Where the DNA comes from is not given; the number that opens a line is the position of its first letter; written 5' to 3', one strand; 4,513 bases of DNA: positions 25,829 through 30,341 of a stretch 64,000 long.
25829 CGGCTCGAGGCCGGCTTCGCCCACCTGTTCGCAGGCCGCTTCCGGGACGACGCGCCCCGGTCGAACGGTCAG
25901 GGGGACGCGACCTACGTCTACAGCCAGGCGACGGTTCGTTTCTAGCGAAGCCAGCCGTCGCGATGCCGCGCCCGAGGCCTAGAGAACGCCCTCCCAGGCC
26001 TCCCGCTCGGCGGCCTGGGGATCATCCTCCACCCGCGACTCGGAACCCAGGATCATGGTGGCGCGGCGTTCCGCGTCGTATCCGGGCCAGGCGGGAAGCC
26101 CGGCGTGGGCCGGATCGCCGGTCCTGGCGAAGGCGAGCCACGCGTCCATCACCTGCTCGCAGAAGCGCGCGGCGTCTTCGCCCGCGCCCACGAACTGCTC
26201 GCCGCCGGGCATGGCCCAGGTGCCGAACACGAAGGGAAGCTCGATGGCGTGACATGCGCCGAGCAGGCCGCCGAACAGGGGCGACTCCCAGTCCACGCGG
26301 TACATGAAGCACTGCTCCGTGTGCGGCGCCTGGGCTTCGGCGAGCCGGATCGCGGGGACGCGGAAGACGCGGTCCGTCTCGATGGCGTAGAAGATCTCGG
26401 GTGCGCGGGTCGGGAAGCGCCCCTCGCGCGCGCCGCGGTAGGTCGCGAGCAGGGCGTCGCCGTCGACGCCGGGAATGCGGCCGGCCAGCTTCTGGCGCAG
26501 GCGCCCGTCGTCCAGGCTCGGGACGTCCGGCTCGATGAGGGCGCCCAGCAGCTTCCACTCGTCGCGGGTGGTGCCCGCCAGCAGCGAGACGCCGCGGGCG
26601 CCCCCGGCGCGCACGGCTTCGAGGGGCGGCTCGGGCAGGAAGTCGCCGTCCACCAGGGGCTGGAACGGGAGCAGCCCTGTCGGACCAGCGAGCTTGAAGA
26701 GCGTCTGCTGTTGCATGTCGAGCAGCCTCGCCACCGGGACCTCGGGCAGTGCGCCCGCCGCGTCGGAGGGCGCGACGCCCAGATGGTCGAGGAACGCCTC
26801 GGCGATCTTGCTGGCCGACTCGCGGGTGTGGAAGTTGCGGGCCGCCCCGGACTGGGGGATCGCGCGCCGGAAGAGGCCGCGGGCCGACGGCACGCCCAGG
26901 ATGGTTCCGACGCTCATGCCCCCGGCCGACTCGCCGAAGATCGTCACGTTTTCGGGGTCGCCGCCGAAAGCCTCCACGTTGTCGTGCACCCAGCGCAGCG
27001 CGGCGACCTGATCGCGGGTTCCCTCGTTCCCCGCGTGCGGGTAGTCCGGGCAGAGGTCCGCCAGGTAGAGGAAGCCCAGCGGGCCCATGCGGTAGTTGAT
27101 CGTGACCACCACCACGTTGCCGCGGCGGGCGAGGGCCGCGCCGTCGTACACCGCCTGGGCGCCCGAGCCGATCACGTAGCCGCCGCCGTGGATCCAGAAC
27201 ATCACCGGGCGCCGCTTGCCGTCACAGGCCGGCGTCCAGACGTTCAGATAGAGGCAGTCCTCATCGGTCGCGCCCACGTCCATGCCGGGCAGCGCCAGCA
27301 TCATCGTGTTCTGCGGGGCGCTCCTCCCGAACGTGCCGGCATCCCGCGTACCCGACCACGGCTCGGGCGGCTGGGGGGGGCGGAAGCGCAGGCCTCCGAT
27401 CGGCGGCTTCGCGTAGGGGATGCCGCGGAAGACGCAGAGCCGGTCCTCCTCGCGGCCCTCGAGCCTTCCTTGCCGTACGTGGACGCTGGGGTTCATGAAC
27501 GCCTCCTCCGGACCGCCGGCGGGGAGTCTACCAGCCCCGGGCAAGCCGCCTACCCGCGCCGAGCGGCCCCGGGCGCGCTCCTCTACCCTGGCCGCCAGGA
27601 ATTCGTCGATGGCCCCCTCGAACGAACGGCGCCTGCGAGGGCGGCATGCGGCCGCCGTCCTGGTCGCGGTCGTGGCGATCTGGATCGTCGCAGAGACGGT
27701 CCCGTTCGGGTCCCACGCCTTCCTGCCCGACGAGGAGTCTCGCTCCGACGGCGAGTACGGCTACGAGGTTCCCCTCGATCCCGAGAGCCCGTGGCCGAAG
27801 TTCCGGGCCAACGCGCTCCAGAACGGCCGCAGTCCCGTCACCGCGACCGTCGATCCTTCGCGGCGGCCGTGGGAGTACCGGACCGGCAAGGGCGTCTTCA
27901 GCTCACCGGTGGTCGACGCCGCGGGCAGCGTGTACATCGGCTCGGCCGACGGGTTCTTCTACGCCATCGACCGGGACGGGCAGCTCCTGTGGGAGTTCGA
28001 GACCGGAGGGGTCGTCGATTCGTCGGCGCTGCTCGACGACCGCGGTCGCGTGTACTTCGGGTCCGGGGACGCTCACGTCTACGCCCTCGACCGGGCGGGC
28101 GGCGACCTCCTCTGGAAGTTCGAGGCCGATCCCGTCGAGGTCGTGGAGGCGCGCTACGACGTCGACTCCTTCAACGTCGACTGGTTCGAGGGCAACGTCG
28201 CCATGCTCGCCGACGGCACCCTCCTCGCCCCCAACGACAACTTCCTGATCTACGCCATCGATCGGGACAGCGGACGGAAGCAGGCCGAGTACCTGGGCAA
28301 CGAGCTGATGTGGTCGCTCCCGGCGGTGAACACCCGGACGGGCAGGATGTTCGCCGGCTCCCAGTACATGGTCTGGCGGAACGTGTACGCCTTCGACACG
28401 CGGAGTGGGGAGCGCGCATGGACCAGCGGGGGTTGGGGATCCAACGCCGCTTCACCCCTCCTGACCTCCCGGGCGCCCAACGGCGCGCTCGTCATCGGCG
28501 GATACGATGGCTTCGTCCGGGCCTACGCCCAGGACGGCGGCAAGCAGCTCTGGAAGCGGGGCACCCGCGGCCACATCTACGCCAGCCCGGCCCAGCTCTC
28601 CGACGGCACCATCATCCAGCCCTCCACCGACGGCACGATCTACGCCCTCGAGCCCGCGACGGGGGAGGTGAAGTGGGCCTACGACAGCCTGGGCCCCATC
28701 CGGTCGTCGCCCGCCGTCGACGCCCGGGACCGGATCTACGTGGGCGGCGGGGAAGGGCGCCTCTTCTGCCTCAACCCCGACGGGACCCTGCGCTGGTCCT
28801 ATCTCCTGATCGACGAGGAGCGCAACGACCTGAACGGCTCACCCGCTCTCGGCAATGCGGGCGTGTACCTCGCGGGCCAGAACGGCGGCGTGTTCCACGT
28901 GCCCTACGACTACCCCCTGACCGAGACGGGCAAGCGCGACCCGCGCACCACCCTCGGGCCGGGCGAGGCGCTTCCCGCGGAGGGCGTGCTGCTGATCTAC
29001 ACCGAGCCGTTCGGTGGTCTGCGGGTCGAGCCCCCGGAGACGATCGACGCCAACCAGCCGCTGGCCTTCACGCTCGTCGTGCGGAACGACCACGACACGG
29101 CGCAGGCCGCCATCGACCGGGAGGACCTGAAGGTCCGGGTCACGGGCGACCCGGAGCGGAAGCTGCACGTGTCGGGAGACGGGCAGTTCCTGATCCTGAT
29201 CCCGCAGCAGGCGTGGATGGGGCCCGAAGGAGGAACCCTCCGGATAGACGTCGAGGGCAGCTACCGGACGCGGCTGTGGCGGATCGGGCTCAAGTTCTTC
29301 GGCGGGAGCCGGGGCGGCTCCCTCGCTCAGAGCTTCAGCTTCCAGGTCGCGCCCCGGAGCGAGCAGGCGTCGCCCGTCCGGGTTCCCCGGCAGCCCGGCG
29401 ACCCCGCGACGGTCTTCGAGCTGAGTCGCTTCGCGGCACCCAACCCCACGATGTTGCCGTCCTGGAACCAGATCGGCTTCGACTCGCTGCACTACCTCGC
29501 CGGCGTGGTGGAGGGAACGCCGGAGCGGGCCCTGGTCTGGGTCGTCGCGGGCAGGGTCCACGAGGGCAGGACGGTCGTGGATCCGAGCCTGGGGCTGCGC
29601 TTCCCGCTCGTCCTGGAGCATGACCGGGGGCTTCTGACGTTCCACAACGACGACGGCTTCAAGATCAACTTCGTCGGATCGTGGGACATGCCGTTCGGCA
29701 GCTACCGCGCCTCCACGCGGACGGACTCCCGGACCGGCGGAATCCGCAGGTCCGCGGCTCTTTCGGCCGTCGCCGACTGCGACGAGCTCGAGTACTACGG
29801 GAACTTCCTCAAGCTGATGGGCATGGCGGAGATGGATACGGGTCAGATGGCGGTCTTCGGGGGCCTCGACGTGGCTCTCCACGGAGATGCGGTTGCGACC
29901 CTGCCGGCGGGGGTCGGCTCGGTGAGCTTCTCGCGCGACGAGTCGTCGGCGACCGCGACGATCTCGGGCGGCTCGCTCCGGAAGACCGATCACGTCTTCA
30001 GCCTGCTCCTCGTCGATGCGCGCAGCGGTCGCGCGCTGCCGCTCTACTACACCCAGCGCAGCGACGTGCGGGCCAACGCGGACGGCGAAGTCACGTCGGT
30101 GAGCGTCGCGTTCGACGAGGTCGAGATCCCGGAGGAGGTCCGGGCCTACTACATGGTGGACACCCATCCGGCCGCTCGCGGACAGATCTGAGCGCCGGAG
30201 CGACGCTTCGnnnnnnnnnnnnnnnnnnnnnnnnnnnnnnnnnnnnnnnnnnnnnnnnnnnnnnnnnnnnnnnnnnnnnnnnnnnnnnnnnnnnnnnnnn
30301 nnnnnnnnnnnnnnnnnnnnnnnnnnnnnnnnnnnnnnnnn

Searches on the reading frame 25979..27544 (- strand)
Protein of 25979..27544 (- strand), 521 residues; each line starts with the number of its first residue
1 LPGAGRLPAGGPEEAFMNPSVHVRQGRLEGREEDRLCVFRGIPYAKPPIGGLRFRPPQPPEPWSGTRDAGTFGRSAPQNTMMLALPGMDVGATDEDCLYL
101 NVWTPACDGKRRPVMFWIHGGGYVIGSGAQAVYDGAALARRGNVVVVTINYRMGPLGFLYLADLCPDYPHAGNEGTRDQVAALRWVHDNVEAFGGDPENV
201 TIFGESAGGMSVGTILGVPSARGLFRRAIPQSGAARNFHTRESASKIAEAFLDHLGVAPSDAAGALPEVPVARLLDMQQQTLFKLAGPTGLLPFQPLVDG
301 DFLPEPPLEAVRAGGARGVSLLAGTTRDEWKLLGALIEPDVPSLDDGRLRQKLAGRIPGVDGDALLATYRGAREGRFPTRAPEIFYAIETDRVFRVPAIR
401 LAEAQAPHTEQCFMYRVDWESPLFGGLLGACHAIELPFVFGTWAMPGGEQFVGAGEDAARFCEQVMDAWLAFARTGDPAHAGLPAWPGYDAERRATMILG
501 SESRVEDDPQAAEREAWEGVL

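Call 77: search_protein_families(library=pfam, proteins=[window:25979-27544:-], max_evalue=0.001)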
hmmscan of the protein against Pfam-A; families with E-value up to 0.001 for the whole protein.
window:25979-27544:- (521 aa): 4 families
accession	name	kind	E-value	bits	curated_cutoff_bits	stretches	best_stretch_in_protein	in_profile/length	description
PF00135.34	COesterase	-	9.2e-116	388.2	27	1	18-517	2-515/515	Carboxylesterase family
PF07859.19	Abhydrolase_3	-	1.8e-12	47.9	25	1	115-210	1-83/210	alpha/beta hydrolase fold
PF20434.5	BD-FAE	-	2.1e-10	40.9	26.8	1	100-209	1-100/215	BD-FAE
PF00326.27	Peptidase_S9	-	2.2e-06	27.8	22.6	1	143-239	14-103/213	Prolyl oligopeptidase family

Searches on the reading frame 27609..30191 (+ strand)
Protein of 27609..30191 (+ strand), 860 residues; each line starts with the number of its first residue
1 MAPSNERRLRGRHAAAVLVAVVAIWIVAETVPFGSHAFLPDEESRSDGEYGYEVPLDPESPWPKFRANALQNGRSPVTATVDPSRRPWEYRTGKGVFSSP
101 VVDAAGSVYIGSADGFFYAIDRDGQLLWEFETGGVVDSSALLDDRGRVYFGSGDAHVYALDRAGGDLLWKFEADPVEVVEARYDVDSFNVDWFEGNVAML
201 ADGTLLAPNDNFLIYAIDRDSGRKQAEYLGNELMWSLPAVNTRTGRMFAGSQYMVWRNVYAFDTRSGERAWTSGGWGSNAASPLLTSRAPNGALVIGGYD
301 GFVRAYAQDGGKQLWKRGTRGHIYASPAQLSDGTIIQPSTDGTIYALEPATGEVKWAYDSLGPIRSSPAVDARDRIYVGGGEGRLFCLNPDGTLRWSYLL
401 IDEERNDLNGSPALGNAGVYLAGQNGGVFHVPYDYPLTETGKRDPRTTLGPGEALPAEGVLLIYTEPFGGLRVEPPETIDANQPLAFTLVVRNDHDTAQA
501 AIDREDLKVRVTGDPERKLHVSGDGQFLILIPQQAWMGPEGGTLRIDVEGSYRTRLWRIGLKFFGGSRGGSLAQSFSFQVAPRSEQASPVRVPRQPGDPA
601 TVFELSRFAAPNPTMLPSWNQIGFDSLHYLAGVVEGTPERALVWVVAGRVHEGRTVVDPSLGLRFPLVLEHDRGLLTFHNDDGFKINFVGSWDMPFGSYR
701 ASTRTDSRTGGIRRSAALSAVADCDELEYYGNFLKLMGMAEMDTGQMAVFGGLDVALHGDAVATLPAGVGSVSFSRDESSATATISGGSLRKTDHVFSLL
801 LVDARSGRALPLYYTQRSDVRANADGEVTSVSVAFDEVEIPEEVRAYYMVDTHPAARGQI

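Call 77: search_protein_families(library=pfam, proteins=[window:27609-30191:+], max_evalue=0.001)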
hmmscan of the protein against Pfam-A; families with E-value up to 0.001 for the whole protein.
window:27609-30191:+ (860 aa): 4 families
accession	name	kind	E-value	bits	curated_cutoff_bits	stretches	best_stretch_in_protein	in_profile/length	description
PF13570.13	Beta-prop_ACSF4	-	9.8e-39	134.1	133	2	213-400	72-253/329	Beta-alanine-activating enzyme, beta-propeller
PF13360.13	PQQ_2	-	1.3e-30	107.2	27.6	2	258-429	4-182/233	Outer membrane protein assembly factor BamB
PF25292.1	Beta-prop_CGLA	-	3.1e-11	43.7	26.8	0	295-394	3-108/316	Lambda-carrageenase beta-propeller domain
PF01011.28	PQQ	-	7.4e-10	38.6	26.7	0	330-360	55-85/595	Glucose/ethanol/alcohol dehydrogenase, beta-propeller domain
